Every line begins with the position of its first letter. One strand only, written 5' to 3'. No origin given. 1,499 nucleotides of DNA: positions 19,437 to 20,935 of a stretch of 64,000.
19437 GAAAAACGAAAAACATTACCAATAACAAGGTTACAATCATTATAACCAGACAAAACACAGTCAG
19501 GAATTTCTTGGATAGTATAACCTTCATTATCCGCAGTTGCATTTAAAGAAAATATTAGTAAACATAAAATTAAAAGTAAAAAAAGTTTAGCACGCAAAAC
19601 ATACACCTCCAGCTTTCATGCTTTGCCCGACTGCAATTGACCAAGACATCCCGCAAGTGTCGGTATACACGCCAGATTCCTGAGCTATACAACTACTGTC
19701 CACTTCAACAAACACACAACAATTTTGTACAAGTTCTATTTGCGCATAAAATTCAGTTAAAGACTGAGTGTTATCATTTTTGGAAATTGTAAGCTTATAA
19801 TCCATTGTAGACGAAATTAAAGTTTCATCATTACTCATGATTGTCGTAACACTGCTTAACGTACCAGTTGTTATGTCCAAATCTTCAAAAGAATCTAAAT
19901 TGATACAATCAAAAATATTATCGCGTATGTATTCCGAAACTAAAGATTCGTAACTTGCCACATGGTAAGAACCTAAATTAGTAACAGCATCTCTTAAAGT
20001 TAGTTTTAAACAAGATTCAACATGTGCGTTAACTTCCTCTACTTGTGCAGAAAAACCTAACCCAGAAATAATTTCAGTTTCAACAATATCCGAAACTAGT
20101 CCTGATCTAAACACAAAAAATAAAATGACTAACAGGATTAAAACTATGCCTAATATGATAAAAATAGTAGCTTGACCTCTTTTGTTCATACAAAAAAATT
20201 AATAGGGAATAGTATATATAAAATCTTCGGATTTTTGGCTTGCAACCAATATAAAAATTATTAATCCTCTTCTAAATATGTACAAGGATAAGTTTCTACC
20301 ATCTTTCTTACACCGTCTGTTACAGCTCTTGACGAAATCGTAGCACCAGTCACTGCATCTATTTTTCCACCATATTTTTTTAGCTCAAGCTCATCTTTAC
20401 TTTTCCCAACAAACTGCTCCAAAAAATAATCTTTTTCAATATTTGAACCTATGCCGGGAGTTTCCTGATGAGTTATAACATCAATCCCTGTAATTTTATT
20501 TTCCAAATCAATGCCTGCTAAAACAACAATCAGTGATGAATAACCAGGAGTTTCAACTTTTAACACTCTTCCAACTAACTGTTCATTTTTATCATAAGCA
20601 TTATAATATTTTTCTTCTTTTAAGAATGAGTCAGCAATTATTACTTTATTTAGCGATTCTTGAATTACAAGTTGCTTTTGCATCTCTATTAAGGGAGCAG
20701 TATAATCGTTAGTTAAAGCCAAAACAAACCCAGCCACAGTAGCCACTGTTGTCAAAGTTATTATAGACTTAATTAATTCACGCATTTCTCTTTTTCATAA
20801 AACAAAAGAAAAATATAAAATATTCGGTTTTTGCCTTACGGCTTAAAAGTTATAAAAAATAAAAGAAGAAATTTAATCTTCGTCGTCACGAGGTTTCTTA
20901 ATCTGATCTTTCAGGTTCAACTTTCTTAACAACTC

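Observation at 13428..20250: Second, similarly organised surface-protein operon: a 200-aa prepilin-signal protein, a 1311-aa MopE-repeat Cys-rich protein and a 748-aa secreted protein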

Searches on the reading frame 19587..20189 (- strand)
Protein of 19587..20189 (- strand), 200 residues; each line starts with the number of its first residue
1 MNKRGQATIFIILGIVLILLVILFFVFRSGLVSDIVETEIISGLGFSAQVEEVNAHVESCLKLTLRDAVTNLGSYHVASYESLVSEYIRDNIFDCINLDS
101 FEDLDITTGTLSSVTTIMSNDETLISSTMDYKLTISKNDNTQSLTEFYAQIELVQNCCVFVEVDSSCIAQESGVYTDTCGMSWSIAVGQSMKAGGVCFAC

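Call 4: search_protein_families(library=pfam, proteins=[window:19587-20189:-], max_evalue=0.1)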
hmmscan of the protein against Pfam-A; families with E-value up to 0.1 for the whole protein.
window:19587-20189:- (200 aa): 0 families

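Call 12: find_homologous_proteins(query=window:19587-20189:-, max_evalue=0.001)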
Query window:19587-20189:- (200 aa): 3 proteins with E <= 0.001 among 176 candidates.
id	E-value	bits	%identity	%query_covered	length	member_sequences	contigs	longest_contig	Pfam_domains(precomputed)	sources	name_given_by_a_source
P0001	2.3e-122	424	100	100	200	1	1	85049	-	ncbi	ncbi:MAG: hypothetical protein ABIF40_02470 [archaeon]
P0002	1.9e-93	329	77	100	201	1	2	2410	-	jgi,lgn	-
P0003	2.1e-4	39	46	37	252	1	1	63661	-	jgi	jgi:hypothetical protein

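Call 13: find_encoding_contigs(protein=P0003, flank=10000, max_places=3)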
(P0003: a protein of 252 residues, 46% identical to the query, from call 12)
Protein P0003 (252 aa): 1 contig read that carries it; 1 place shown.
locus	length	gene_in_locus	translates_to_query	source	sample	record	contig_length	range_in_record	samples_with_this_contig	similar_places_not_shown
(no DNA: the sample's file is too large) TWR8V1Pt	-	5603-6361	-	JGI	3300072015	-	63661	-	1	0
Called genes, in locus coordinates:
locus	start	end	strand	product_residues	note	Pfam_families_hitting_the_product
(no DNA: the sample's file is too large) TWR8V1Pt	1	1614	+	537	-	?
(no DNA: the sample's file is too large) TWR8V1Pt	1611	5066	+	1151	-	PF19077:Big_13 (faint)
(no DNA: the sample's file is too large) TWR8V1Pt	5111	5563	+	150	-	PF01161:PBP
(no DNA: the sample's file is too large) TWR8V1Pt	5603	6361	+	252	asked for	-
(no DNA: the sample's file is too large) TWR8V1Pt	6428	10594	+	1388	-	-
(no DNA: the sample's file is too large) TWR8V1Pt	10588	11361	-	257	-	PF03452:Anp1 (faint)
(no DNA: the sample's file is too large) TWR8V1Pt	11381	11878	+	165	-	-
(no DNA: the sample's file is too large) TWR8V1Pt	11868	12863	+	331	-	-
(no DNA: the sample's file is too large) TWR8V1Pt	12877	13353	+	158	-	-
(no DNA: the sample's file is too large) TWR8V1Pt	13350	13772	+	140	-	-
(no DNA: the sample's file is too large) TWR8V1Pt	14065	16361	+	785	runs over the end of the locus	PF05124:S_layer_C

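Call 14: find_encoding_contigs(protein=P0002, flank=10000, max_places=3)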
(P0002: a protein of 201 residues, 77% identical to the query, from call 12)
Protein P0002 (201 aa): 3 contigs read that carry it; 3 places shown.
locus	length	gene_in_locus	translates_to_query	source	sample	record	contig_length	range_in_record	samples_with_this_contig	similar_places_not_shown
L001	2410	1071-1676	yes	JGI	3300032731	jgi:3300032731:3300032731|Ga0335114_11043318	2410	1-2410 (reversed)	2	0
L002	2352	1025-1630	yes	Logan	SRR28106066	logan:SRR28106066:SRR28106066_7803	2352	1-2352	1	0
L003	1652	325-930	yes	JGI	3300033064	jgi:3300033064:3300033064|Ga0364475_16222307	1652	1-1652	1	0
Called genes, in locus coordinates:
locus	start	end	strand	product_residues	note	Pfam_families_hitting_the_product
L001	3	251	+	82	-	?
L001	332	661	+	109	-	-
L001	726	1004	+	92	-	-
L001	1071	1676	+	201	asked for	-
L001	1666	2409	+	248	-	?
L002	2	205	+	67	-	?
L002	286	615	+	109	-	-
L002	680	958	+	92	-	-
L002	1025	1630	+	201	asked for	-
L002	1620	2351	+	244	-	?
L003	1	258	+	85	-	?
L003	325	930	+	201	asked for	-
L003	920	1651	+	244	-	?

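Call 27: search_protein_families(library=ncbifam, proteins=[window:19587-20189:-], max_evalue=1)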
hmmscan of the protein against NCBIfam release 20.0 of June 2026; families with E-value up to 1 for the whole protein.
window:19587-20189:- (200 aa): 3 families
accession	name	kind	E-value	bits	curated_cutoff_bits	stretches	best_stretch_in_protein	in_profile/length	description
NF046005.2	near_gluc_PtsG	equivalog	0.059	13.7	45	1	7-28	4-25/85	MPN207a family PTS transporter accessory protein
NF007495.0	PRK10089.1-4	equivalog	0.11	13.1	117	1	96-157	5-66/113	tRNA-binding protein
TIGR01167.1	LPXTG_anchor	domain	0.87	10.4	15.9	0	7-28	10-31/34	LPXTG cell wall anchor domain-containing protein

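Call 40: search_protein_representatives(alignment_id=A3)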
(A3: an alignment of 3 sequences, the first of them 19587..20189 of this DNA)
Query: 3 sequences, 201 profile positions. Proteins with E-value up to 0.001 (for the whole library): 1443; up to 1e-10: 79; up to 1e-30: 4. The best 150 are listed.
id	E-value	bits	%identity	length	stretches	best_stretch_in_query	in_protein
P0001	1.3e-107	374.4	-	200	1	1-201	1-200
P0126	8.3e-34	133.4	-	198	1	1-201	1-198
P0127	7.0e-31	123.9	-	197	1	1-201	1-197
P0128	8.0e-31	123.7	-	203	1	2-201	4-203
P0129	3.7e-30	121.5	-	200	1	3-201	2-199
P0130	2.0e-29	119.2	-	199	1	1-201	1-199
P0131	4.8e-29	117.9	-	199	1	2-201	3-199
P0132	1.3e-28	116.5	-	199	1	1-201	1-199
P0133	9.5e-28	113.7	-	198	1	1-201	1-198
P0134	1.5e-26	109.8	-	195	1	2-201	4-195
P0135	1.6e-26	109.7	-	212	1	2-195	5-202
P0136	3.4e-26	108.6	-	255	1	1-169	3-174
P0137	9.5e-25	103.9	-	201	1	2-201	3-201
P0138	1.3e-24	103.4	-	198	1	1-193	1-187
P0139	4.3e-24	101.7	-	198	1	2-201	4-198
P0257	3.0e-09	53.3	-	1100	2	1-75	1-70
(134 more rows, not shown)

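Call 50: predict_structure(alignment_id=A4)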
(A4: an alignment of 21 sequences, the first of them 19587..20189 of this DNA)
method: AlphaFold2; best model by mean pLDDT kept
length: 200 residues; sequences in the alignment: 21
mean_pLDDT: 86.6   pTM: 0.59
mean pLDDT of the five models: 86.6, 86.2, 86.0, 85.4, 85.0
residues with pLDDT >= 90: 122; 70-90: 50; 50-70: 23; < 50: 5
segments of 3 or more residues with pLDDT < 50: none
pLDDT, mean of each block of 10 residues (from residue 1): 67 92 73 52 81 97 93 83 97 95 96 96 93 96 97 77 94 81 90 81
secondary structure, 60 per line:
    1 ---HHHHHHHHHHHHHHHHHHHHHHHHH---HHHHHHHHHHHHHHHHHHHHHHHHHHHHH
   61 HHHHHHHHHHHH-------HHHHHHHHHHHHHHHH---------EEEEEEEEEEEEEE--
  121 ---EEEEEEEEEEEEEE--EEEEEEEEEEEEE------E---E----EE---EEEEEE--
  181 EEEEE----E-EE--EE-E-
elements in order: H4-28 H32-72 H80-95 E105-118 E124-137 E140-152 E173-178 E181-185

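Call 52: fold_search(model_id=the predicted structure, library=pdb)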
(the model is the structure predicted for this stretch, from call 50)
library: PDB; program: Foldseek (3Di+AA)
matches with E <= 10: 1040; with E <= 0.001: 0
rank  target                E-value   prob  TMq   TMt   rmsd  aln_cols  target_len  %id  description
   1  7oha_L                7.4e-03  0.38  0.16  0.23  19.4       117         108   14  nucleosome with TBP and TFIIA bound at SHL +2 (released 2021-07-28)
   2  5had                  1.6e-02  0.54  0.20  0.26  12.6       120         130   13  Crystal structure of intermembrane space region of chloroplast protein ARC6 (released 2017-01-18)
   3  5i7j_A                1.6e-02  0.28  0.13  0.13  11.8       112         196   15  Crystal Structure of Human SPLUNC1 Disulfide Mutant M3 (I76C, V214C) (released 2016-05-18)
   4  8p0w_A                1.8e-02  0.20  0.14  0.15  25.1       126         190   13  Structure of the human Commander complex COMMD ring (released 2024-03-20)
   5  5i7k_A                2.0e-02  0.20  0.13  0.13  18.5       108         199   15  Crystal Structure of Human SPLUNC1 Dolphin Mutant D1 (G58A, S61A, G62E, G63D, G66D, I67T) (released 2016-05-18)
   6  1ndo_B                2.8e-02  0.57  0.17  0.17   8.7        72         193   18  NAPHTHALENE 1,2-DIOXYGENASE (released 1999-03-23)
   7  4n3v_A                3.0e-02  0.35  0.17  0.20  17.5       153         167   10  Crystal structure of a bile-acid 7-alpha dehydratase (CLOHIR_00079) from Clostridium hiranonis DSM 13275 at 1.89 A res (released 2013-12-04)
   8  9l6b_B                3.2e-02  0.33  0.15  0.35   8.9        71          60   11  A ROS-Sensing Transcription Factor Promotes RpoS Accumulation to Resist Oxidative Stress (released 2025-01-29)
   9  6iqt_D                3.4e-02  0.60  0.19  0.26  11.1       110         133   14  Crystal Structure of CagV, a VirB8 homolog of T4SS from Helicobacter pylori Strain 26695 (released 2019-11-13)
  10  4kgh_B                3.4e-02  0.41  0.19  0.19  15.6       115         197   13  Crystal Structure of human splunc1 lacking the secretion signal sequence (released 2013-09-25)
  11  5d9r                  3.4e-02  0.35  0.19  0.25  12.9       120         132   16  Crystal structure of a conserved domain in the intermembrane space region of the plastid division protein ARC6 (released 2015-11-11)
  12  2hmj_B                4.1e-02  0.51  0.17  0.17   8.6        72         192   18  Crystal Structure of the Naphthalene 1,2-Dioxygenase Phe-352-Val Mutant. (released 2006-10-10)
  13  5iv8_D                4.3e-02  0.47  0.18  0.23  10.7       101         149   13  The LPS Transporter LptDE from Klebsiella pneumoniae, core complex (released 2016-05-18)
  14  4keg                  4.6e-02  0.75  0.27  0.11  15.1       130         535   15  Crystal Structure of MBP Fused Human SPLUNC1 (released 2014-04-30)
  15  8qsj_d                4.6e-02  0.21  0.16  0.14  13.6       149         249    6  Human mitoribosomal large subunit assembly intermediate 2 with GTPBP7 (released 2023-12-13)
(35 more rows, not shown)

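Call 62: find_related_loci(query=A4, collection=genome_contigs, flank=10000)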
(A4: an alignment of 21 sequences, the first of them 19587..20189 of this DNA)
Query A4 (200 aa) in genome_contigs; peptide patterns used: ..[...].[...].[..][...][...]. (x = any residue, [..] = any of these).
600 stretches matched a pattern (row limit reached: there are more); 209 encode a relative of the query (tblastn E <= 1e-3); the best 80 are kept; 80 distinct loci.
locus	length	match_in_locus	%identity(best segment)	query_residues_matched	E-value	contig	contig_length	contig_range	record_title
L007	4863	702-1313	28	1-200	3e-29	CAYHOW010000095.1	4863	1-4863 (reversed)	MAG TPA_asm: Candidatus Woesearchaeota archaeon isolate ERP119705_co14_579 genome assembly, contig: NODE_34212_length_48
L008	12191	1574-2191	31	2-200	4e-26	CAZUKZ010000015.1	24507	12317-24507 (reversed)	MAG TPA_asm: Candidatus Woesearchaeota archaeon isolate SRP077602_co2_412 genome assembly, contig: NODE_3028_length_2450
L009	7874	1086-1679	32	1-200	1e-22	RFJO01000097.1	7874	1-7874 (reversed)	MAG: Candidatus Woesearchaeota archaeon isolate J104 k99_1488745, whole genome shotgun sequence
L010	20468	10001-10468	31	1-153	3e-17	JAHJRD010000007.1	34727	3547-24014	MAG: Nanoarchaeota archaeon isolate OS_PC_MetaG.mb.129 OS_PC_MetaG.mb.129_k141_40538, whole genome shotgun sequence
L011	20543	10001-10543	29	1-147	3e-16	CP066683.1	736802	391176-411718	MAG: Candidatus Woesearchaeota archaeon isolate NC_groundwater_85_Ag_S-0.1um_31_13 chromosome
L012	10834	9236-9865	28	1-200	1e-15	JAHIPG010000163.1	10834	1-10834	MAG: Nanoarchaeota archaeon isolate KR13_S3.mb.5 KR13_S3.mb.5_k141_299434, whole genome shotgun sequence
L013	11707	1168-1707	29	1-147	2e-15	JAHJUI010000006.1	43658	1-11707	MAG: Nanoarchaeota archaeon isolate OS_PC_MetaG.mb.99 OS_PC_MetaG.mb.99_k141_145792, whole genome shotgun sequence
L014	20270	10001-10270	43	1-91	1e-14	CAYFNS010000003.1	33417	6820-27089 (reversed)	MAG TPA_asm: Candidatus Woesearchaeota archaeon isolate ERP019367_co2_146 genome assembly, contig: NODE_1051_length_3341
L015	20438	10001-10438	27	3-147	1e-13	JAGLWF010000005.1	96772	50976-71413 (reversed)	MAG: Nanoarchaeota archaeon isolate RS_12_14 ZL285.bin.14.fa_5, whole genome shotgun sequence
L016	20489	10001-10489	32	1-135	7e-12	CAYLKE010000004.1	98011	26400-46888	MAG TPA_asm: uncultured Methanosarcinales archaeon isolate SRP332253_co1_166 genome assembly, contig: NODE_160_length_98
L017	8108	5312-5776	25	3-156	1e-11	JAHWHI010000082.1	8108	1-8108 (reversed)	MAG: Candidatus Woesearchaeota archaeon isolate FT6_98 k127_37021283, whole genome shotgun sequence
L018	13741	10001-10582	27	1-164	2e-11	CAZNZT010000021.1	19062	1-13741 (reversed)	MAG TPA_asm: uncultured Methanosarcinales archaeon isolate binchicken_co256_988 genome assembly, contig: NODE_6036_lengt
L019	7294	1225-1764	27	1-147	2e-11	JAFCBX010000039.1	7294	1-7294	MAG: Methanosarcinales archaeon isolate AB_1215_Bin_111 AB_1215_Bin_111.fna_scaffold_20624, whole genome shotgun sequenc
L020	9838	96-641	26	3-151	3e-11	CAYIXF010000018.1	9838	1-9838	MAG TPA_asm: Candidatus Woesearchaeota archaeon isolate ERP119705_co6_1028 genome assembly, contig: NODE_9516_length_983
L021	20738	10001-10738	27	1-192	6e-11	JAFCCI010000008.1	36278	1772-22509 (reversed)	Candidatus Woesearchaeota archaeon isolate AB_3033_Bin_101 AB_3033_Bin_101_scaffold_3158, whole genome shotgun sequence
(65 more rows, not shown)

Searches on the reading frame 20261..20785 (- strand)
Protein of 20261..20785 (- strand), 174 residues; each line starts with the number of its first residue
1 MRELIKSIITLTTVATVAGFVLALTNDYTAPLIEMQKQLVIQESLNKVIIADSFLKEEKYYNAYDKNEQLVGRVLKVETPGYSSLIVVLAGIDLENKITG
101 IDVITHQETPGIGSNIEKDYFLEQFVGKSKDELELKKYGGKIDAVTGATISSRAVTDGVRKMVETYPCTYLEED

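Call 4: search_protein_families(library=pfam, proteins=[window:20261-20785:-], max_evalue=0.1)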
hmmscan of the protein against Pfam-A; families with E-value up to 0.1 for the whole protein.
window:20261-20785:- (174 aa): 1 family
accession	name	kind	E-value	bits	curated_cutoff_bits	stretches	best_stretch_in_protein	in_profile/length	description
PF04205.19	FMN_bind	-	1.6e-19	70.8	22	1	81-163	1-76/77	FMN-binding domain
